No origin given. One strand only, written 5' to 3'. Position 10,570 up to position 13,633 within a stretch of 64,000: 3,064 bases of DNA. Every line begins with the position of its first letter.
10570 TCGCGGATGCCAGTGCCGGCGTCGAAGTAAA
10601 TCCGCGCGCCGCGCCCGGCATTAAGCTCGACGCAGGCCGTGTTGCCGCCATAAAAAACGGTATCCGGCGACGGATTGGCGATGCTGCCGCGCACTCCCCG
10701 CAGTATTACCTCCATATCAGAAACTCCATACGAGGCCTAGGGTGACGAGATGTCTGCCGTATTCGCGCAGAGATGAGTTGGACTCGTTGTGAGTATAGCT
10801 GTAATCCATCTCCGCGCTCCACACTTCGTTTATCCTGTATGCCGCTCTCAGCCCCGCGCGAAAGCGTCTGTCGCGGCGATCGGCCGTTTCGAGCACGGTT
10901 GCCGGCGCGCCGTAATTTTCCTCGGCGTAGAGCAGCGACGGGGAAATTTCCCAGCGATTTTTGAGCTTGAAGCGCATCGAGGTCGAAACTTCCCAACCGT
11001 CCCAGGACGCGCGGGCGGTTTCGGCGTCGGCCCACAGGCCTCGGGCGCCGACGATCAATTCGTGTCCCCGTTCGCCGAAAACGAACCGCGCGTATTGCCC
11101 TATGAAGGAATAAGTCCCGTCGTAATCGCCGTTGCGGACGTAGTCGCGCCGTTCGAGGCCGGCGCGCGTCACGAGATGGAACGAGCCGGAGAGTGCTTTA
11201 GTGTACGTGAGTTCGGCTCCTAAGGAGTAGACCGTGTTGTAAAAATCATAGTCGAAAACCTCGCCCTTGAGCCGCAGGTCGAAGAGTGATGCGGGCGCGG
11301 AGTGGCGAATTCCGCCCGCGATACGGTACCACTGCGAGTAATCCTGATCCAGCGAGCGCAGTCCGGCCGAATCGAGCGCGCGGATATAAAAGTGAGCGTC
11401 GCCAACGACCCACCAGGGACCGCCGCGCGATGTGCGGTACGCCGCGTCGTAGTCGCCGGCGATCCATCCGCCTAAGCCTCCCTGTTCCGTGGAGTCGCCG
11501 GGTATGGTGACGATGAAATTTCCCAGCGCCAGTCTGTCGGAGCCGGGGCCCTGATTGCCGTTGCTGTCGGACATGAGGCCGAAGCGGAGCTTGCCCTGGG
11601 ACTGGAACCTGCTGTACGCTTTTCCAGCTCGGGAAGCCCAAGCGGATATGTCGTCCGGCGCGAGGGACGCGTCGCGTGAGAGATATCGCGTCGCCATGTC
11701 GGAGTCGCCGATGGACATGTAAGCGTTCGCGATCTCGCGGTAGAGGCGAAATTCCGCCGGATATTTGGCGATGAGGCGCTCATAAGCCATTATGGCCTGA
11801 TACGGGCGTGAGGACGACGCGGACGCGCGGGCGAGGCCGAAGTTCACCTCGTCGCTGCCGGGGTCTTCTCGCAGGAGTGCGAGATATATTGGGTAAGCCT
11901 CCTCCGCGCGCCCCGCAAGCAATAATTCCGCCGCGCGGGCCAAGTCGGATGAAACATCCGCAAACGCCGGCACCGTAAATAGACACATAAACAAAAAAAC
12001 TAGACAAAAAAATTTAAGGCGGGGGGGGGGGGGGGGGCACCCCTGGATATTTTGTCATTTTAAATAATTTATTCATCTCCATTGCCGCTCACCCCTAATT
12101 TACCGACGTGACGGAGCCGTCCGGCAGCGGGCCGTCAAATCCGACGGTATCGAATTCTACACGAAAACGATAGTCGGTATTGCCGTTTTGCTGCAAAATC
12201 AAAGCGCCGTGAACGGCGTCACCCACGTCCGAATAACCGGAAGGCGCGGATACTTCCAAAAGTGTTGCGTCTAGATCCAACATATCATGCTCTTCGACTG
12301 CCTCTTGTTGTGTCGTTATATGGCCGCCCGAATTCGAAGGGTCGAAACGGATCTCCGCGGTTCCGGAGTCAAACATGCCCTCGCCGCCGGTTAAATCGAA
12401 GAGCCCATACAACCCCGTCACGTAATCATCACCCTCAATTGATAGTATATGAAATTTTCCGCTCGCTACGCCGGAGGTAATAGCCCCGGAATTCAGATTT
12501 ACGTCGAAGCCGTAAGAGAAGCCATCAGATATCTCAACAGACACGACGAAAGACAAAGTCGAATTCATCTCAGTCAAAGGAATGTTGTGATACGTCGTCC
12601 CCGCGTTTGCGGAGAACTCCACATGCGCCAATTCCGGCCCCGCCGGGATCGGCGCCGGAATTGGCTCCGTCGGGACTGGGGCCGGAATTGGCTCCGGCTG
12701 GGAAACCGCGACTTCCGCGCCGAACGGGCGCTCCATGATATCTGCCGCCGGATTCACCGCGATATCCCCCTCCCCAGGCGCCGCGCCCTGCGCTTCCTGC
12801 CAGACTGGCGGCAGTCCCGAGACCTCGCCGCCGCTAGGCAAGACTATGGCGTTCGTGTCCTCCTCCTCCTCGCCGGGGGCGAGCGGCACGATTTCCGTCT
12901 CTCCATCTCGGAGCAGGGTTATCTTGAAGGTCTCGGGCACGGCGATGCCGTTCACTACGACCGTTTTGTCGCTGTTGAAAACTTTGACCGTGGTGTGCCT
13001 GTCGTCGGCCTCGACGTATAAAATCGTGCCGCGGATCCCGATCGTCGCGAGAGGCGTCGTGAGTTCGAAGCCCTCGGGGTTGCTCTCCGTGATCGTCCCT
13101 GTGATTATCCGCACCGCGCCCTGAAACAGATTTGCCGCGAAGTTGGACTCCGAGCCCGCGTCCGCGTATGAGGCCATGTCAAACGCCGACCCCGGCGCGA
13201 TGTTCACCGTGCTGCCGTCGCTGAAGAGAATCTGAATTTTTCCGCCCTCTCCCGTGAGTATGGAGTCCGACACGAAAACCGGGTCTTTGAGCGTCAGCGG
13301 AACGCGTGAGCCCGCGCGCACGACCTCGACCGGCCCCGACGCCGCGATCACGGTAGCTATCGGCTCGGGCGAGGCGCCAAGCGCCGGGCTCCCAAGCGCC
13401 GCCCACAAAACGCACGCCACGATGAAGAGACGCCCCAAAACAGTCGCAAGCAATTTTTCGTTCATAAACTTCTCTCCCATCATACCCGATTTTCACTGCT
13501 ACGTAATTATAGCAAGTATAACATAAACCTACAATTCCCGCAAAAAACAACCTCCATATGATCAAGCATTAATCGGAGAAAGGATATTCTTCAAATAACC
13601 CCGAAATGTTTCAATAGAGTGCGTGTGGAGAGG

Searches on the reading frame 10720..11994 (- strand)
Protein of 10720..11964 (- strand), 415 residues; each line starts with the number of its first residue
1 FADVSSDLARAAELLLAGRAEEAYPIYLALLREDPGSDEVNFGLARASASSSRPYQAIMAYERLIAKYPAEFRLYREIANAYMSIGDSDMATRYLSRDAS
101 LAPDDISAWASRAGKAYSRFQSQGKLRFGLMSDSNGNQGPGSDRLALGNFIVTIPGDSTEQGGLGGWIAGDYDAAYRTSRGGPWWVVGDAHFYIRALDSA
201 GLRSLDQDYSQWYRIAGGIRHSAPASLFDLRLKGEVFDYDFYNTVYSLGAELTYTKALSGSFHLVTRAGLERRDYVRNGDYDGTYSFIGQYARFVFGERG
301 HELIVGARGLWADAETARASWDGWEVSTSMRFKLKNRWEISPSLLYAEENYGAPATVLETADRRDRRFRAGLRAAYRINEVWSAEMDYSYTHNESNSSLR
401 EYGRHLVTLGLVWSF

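Call 51: predict_structure(alignment_id=A3)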
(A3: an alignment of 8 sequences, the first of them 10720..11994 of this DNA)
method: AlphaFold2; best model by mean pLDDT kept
length: 425 residues; sequences in the alignment: 8
mean_pLDDT: 88.4   pTM: 0.73
mean pLDDT of the five models: 88.4, 86.5, 80.1, 51.5, 48.9
residues with pLDDT >= 90: 251; 70-90: 148; 50-70: 13; < 50: 13
segments of 3 or more residues with pLDDT < 50: 1-12
pLDDT, mean of each block of 10 residues (from residue 1): 37 73 86 92 88 90 87 92 90 87 89 84 81 95 90 74 72 95 89 89 93 85 95 91 83 81 94 97 86 96 94 98 93 98 94 98 87 95 95 97 90 95 95
secondary structure, 60 per line:
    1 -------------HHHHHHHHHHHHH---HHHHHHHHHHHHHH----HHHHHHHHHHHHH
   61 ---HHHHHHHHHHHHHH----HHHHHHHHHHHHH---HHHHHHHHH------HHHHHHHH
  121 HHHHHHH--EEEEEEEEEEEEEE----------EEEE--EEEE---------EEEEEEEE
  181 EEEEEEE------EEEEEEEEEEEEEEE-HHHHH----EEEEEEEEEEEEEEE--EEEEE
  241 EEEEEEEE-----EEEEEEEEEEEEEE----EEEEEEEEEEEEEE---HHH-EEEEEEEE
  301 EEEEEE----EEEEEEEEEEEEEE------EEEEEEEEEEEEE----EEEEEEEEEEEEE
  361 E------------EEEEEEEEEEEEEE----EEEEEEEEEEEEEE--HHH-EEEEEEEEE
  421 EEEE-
elements in order: H14-26 H30-43 H48-60 H64-77 H82-94 H98-106 H113-127 E130-143 E154-157 E160-163 E173-187 E194-208 H210-214 E219-233 E236-248 E254-267 E272-285 E293-306 E311-324 E331-343 E348-361 E374-387 E392-405 E412-424

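Call 56: fold_search(model_id=the predicted structure, library=pdb)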
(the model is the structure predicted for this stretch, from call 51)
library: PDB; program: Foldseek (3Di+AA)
matches with E <= 10: 1509; with E <= 0.001: 330
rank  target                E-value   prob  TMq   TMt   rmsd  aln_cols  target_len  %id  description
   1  9b8a                  4.6e-13  1.00  0.52  0.42   8.4       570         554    9  Cryo-EM structure of E. coli cellulose synthase subunit C (released 2025-02-19)
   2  9b8h_A                3.2e-11  1.00  0.51  0.40   9.1       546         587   10  Cryo-EM structure of E. coli cellulose synthase subunit C with cellotetraose (released 2025-02-19)
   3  2wvp                  5.4e-10  1.00  0.45  0.68   5.1       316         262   12  Synthetically modified OmpG (released 2010-07-14)
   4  2x9k                  1.1e-09  1.00  0.46  0.65   6.5       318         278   12  Structure of a E.coli porin (released 2011-01-26)
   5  6tzk                  2.0e-09  1.00  0.43  0.41   8.9       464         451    8  Bacterial cellulose synthase outermembrane channel BcsC with terminal TPR repeat (released 2019-10-23)
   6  2f1c                  2.7e-09  1.00  0.42  0.66   5.6       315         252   12  Crystal structure of the monomeric porin OmpG (released 2006-06-27)
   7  9a32_MODEL_1_A        7.2e-09  1.00  0.43  0.49   8.6       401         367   11  Model of E. coli OmpC by in-cell photo-crosslinking MS and deep learning (released 2023-02-24)
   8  2iwv_A                9.6e-09  1.00  0.46  0.66   6.4       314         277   12  Structure of the monomeric outer membrane porin OmpG in the open and closed conformation (released 2006-08-14)
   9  7q5c                  2.0e-08  1.00  0.39  0.61   6.7       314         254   13  Crystal structure of OmpG in space group 96 (released 2022-11-16)
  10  3kvn_X                2.1e-08  1.00  0.30  0.22  30.1       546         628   11  Crystal structure of the full-length autotransporter EstA from Pseudomonas aeruginosa (released 2010-01-26)
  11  2xe5_A                3.8e-08  1.00  0.38  0.45   8.8       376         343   11  Molecular insights into clinically isolated OmpC mutants and their role in multi-drug resistance (OmpC26) (released 2010-05-26)
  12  4ctd_B                5.4e-08  1.00  0.40  0.67   5.8       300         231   12  X-ray structure of an engineered OmpG loop6-deletion (released 2014-08-13)
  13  5ldt_A                6.4e-08  1.00  0.35  0.36  11.0       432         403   11  Crystal Structures of MOMP from Campylobacter jejuni (released 2016-10-26)
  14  3kvn_A                7.6e-08  1.00  0.30  0.22  30.0       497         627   11  Crystal structure of the full-length autotransporter EstA from Pseudomonas aeruginosa (released 2010-01-26)
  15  2xe3_A                8.1e-08  1.00  0.39  0.46   7.5       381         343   12  OmpC28 (released 2010-05-19)
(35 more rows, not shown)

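Call 57: search_protein_representatives(alignment_id=A3)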
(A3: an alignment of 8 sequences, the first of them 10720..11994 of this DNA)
Query: 8 sequences, 430 profile positions. Proteins with E-value up to 0.001 (for the whole library): 8915; up to 1e-10: 1089; up to 1e-30: 135. The best 150 are listed.
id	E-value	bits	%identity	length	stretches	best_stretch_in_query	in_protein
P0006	2.1e-209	712.3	-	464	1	7-430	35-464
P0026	9.1e-165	565.3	-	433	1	6-430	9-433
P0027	1.2e-137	475.9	-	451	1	10-430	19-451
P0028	2.9e-132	458.2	-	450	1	21-430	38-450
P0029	3.7e-132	457.8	-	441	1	12-430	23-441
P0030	7.9e-129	446.9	-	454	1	7-430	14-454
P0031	8.3e-118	410.5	-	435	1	22-430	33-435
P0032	5.8e-116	404.5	-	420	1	4-430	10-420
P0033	2.6e-113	395.7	-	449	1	15-430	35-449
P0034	5.1e-110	384.9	-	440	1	19-430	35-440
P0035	5.5e-106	371.6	-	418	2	137-430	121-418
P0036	1.1e-105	370.6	-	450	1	19-430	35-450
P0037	1.4e-105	370.2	-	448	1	18-430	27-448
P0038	3.0e-105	369.1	-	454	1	18-430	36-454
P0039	4.6e-105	368.6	-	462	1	10-428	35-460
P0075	4.5e-77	276.3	-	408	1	15-430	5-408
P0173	9.5e-28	113.8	-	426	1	7-429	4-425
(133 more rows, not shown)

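Call 67: search_protein_families(library=pfam, alignment_id=A3, max_evalue=0.01)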
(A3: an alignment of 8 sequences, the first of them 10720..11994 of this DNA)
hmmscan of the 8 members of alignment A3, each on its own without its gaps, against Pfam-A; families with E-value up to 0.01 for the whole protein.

A. member 1, window:10720-11994:- (425 aa): 10 families
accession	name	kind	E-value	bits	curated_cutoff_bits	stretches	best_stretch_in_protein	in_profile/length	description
PF14559.12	TPR_19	-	3e-07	31.1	25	2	24-57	1-34/68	Tetratricopeptide repeat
PF02264.21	LamB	-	4.1e-05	24.1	25.1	1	310-405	223-316/378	LamB porin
PF13428.12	TPR_14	-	5.1e-05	24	23.5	0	18-57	5-44/44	Tetratricopeptide repeat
PF10082.15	BBP2_2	-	8.6e-05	22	23.7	1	358-422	311-375/378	Putative beta-barrel porin 2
PF04575.19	SlipAM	-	0.0004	20.4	22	1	250-425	110-288/288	Surface lipoprotein assembly modifier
PF02530.20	Porin_2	-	0.00048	20.1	22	1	310-408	238-336/357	Porin subfamily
PF13505.12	OMP_b-brl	-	0.00049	20.8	28.7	1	288-425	39-175/175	Outer membrane protein beta-barrel domain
PF13431.12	TPR_17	-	0.00068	20.2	24.4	0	70-101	1-32/34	Tetratricopeptide repeat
PF13174.12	TPR_6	-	0.004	18.2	26.3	0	63-79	15-31/33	Tetratricopeptide repeat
PF13371.12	TPR_9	-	0.0053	17.2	35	0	61-118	8-65/73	Tetratricopeptide repeat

B. families by the number of members that match (of 8 scanned): 26 families (the first 25 are shown)
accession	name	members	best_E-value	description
PF14559.12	TPR_19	8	1.8e-11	Tetratricopeptide repeat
PF13428.12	TPR_14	8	7.4e-09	Tetratricopeptide repeat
PF04575.19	SlipAM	8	1.1e-08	Surface lipoprotein assembly modifier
PF10082.15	BBP2_2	7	1.2e-07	Putative beta-barrel porin 2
PF13432.12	TPR_16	6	2.3e-08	Tetratricopeptide repeat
PF13174.12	TPR_6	6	1.8e-07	Tetratricopeptide repeat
PF13505.12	OMP_b-brl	6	0.00023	Outer membrane protein beta-barrel domain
PF13371.12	TPR_9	5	3.1e-05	Tetratricopeptide repeat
PF24575.1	TPR_Slam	3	1.4e-05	Surface lipoprotein assembly modifier, N-terminal TPR repeats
PF13431.12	TPR_17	3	3.5e-05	Tetratricopeptide repeat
PF07719.23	TPR_2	3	0.0005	Tetratricopeptide repeat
PF20225.4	DUF6584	2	0.00024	Family of unknown function (DUF6584)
PF02530.20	Porin_2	2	0.00048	Porin subfamily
PF04338.18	DUF481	2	0.0013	Protein of unknown function, DUF481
PF02264.21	LamB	1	4.1e-05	LamB porin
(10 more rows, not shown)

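Call 79: search_dna_similar(query=window:10720-11964:-, collection=plasmids, mode=protein, max_evalue=0.001, max_rows=25)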
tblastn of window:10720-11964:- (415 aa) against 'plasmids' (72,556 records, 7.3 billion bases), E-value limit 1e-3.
No match.

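Call 84: find_encoding_contigs(protein=P0026, flank=3000, max_places=6)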
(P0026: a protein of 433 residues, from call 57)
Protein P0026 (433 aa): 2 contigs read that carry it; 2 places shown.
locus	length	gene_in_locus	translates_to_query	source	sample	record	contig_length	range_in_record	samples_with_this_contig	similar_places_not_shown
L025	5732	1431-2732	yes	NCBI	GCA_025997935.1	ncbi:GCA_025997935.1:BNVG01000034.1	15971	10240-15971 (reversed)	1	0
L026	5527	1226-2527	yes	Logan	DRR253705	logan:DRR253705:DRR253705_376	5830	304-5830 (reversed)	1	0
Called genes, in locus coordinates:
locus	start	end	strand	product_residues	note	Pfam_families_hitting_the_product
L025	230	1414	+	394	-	PF04773:FecR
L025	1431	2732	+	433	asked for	PF13432:TPR_16 (faint), PF14559:TPR_19 (faint), PF10082:BBP2_2 (faint), PF04575:SlipAM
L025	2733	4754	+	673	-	PF00753:Lactamase_B (weak), PF12706:Lactamase_B_2, PF01590:GAF, PF13185:GAF_2, PF01966:HD, PF13487:HD_5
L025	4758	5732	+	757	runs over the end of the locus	-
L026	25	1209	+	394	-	PF04773:FecR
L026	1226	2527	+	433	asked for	PF13432:TPR_16 (faint), PF14559:TPR_19 (faint), PF10082:BBP2_2 (faint), PF04575:SlipAM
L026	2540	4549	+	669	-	PF00753:Lactamase_B (weak), PF12706:Lactamase_B_2, PF01590:GAF, PF13185:GAF_2, PF01966:HD, PF13487:HD_5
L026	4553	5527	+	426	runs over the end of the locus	?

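Call 86: find_encoding_contigs(protein=P0075, flank=2500, max_places=3)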
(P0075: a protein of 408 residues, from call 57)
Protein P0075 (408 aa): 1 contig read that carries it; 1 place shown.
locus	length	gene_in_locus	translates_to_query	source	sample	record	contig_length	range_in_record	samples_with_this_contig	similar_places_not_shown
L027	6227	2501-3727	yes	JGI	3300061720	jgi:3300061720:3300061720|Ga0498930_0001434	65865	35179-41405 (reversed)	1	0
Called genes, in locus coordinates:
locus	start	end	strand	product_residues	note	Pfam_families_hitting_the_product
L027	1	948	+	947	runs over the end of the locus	PF00112:Peptidase_C1, PF07705:CARDB (weak)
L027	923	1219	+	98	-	PF03891:DUF333 (weak)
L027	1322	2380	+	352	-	PF04773:FecR (weak), PF02095:Extensin_1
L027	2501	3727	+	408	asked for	PF07719:TPR_2 (faint), PF13174:TPR_6 (faint), PF13432:TPR_16, PF13431:TPR_17 (faint), PF13428:TPR_14 (weak), PF14559:TPR_19 (weak), PF04575:SlipAM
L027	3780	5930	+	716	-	PF05226:CHASE2, PF00211:Guanylate_cyc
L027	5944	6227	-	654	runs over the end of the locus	PF05226:CHASE2, PF00211:Guanylate_cyc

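Call 87: find_encoding_contigs(protein=P0173, flank=2500, max_places=3)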
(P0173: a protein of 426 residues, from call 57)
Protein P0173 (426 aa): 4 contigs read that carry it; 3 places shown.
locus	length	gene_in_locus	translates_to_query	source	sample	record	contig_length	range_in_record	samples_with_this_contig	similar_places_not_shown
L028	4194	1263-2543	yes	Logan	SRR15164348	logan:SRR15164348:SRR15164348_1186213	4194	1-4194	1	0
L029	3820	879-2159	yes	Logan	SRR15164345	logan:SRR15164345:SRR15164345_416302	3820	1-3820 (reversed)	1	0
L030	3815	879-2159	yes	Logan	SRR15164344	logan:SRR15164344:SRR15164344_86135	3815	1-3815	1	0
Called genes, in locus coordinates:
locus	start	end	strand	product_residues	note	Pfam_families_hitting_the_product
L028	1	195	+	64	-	?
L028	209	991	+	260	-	PF00753:Lactamase_B, PF23023:Anti-Pycsar_Apyc1 (faint), PF12706:Lactamase_B_2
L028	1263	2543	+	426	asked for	PF07719:TPR_2 (faint), PF13174:TPR_6 (faint), PF13428:TPR_14 (faint), PF13432:TPR_16 (weak), PF14559:TPR_19, PF13432:TPR_16 (weak), PF14559:TPR_19 (weak)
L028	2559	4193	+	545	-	?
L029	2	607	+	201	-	?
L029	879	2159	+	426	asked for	PF07719:TPR_2 (faint), PF13174:TPR_6 (faint), PF13428:TPR_14 (faint), PF13432:TPR_16 (weak), PF14559:TPR_19, PF13432:TPR_16 (weak), PF14559:TPR_19 (weak)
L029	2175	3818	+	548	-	?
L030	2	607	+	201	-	?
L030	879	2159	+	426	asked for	PF07719:TPR_2 (faint), PF13174:TPR_6 (faint), PF13428:TPR_14 (faint), PF13432:TPR_16 (weak), PF14559:TPR_19, PF13432:TPR_16 (weak), PF14559:TPR_19 (weak)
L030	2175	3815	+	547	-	?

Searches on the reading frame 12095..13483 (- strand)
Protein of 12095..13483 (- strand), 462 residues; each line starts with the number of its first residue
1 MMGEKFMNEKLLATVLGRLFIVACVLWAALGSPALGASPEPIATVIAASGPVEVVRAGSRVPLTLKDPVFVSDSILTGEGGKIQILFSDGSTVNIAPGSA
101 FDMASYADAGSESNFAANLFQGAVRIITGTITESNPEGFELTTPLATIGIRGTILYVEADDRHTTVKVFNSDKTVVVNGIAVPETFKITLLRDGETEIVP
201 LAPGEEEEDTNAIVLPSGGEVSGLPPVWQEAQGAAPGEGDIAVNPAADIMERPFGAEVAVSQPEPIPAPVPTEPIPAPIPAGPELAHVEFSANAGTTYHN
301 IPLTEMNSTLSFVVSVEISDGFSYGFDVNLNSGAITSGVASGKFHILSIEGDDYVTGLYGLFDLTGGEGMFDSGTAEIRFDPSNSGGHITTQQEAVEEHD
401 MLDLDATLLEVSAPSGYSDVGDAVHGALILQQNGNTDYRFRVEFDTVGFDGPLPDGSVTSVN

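Call 5: search_protein_families(library=pfam, proteins=[window:12095-13483:-], max_evalue=0.01)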
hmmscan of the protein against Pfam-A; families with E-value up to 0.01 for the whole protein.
window:12095-13483:- (462 aa): 1 family
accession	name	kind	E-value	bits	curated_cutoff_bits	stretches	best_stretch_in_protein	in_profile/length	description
PF04773.18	FecR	-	2.1e-14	54.2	24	1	74-170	2-93/97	FecR protein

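Call 6: search_protein_families(library=ncbifam, proteins=[window:12095-13483:-], max_evalue=0.01)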
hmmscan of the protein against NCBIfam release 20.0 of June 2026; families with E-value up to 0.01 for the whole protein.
window:12095-13483:- (462 aa): 3 families
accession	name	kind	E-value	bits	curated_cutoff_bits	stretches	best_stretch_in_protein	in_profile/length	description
NF033165.1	lipo_LipL45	exception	1.3e-08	34.3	350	1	71-171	69-169/391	lipoprotein LipL45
NF047849.1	Lsa33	exception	3.2e-05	23.2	420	1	47-173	34-162/310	surface adhesin Lsa33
NF033682.1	retention_LapA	subfamily_domain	0.002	18.4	50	1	43-106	4-68/145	retention module-containing protein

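Call 23: find_encoding_contigs(protein=window:12095-13483:-, flank=3000, max_places=10)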
Protein window:12095-13483:- (462 aa): no gene with exactly this product is on record in the collection.

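Call 54: find_homologous_proteins(query=window:12098-13483:-, max_evalue=0.00001)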
Query window:12098-13483:- (462 aa): 17 proteins with E <= 0.00001 among 8000 candidates.
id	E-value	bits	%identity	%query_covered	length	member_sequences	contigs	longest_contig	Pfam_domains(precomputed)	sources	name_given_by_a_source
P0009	5.0e-295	996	100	99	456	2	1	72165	PF04773.19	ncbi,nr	ncbi:MAG: FecR family protein [Synergistaceae bacterium]|nr:FecR family protein [Synergistaceae bact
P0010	3.6e-109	384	51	100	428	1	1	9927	PF04773.19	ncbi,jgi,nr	ncbi:MAG: FecR domain-containing protein [Synergistaceae bacterium]|jgi:hypothetical protein|nr:FecR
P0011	2.1e-68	249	45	71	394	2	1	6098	PF04773.19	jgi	jgi:hypothetical protein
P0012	3.9e-53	199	40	66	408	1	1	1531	PF04773.19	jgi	jgi:hypothetical protein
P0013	3.6e-22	97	40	39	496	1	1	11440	PF04773.19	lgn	-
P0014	4.9e-15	73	32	27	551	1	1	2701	PF04773.19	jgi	-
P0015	6.2e-12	63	35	31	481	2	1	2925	PF04773.19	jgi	jgi:hypothetical protein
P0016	6.5e-12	63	35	31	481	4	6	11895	PF04773.19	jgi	jgi:hypothetical protein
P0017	1.6e-10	59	33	29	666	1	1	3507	PF04773.19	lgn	-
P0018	1.3e-9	56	32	32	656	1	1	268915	PF04773.19,PF00353.26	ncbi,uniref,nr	ncbi:FecR domain-containing protein [Maridesulfovibrio ferrireducens]|uniref:FecR domain-containing 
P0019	4.7e-9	54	39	23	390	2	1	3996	PF04773.19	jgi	jgi:hypothetical protein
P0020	1.3e-8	52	32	27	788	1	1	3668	PF04773.19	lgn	-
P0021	3.6e-7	47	36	24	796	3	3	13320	PF04773.19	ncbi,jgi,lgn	-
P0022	5.5e-7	47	33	28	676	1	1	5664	PF04773.19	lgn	-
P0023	5.7e-7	47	29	33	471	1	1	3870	PF04773.19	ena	-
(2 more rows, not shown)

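Call 55: find_encoding_contigs(protein=P0009, flank=2500, max_places=5)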
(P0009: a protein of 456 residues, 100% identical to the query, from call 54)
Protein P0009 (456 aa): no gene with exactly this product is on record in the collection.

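Call 59: find_encoding_contigs(protein=P0023, flank=4000, max_places=5)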
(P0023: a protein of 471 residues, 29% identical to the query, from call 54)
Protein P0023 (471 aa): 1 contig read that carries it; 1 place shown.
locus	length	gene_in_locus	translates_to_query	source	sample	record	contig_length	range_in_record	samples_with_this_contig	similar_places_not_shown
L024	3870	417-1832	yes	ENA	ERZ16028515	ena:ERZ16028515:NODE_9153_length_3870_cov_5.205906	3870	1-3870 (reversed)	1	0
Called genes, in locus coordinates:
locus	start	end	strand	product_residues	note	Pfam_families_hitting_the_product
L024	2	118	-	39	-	?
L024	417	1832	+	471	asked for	PF04773:FecR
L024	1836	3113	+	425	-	-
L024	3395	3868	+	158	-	?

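Call 61: list_cluster_members(proteins=[P0009, P0001])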
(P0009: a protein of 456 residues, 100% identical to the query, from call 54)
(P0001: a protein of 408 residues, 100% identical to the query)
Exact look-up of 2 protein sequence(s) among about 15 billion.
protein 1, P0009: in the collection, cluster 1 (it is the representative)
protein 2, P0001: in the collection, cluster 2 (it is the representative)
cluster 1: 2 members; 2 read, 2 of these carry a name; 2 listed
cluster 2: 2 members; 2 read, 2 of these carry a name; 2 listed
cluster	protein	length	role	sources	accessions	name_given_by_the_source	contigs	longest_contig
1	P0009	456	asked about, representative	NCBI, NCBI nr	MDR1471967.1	MAG: FecR family protein [Synergistaceae bacterium] | FecR family protein [Synergistaceae bacterium]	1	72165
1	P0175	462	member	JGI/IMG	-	hypothetical protein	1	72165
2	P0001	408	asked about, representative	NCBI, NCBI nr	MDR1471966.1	MAG: carbohydrate porin [Synergistaceae bacterium] | carbohydrate porin [Synergistaceae bacterium]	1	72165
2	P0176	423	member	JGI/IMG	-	tetratricopeptide (TPR) repeat protein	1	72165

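Call 78: predict_structure(alignment_id=A4)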
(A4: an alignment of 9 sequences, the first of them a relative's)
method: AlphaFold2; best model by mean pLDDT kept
length: 456 residues; sequences in the alignment: 9
mean_pLDDT: 51.9   pTM: 0.36
mean pLDDT of the five models: 51.9, 47.9, 47.3, 43.9, 39.2
residues with pLDDT >= 90: 0; 70-90: 42; 50-70: 223; < 50: 191
segments of 3 or more residues with pLDDT < 50: 25-32, 102-104, 197-277, 300-305, 325-328, 344-352, 357-370, 375-395, 401-416, 441-456
pLDDT, mean of each block of 10 residues (from residue 1): 72 81 50 59 67 65 73 64 65 70 52 64 53 67 60 65 58 60 64 56 37 24 27 32 32 32 29 41 60 55 51 61 52 58 47 47 35 42 31 46 40 46 56 54 40 41
secondary structure, 60 per line:
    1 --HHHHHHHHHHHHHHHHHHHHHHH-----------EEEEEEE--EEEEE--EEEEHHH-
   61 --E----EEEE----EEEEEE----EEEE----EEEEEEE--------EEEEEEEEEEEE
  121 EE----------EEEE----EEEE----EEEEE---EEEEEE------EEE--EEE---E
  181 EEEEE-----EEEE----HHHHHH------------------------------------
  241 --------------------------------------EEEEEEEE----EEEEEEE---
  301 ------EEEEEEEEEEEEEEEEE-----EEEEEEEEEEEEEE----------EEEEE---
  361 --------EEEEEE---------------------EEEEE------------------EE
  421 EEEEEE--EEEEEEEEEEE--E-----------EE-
elements in order: H3-25 E37-43 E46-50 E53-56 E68-71 E76-81 E86-89 E94-100 E109-122 E133-136 E141-144 E149-153 E157-162 E169-171 E174-176 E180-185 E191-194 H199-204 E279-286 E291-297 E307-323 E329-342 E353-357 E369-374 E396-400 E419-426 E429-439
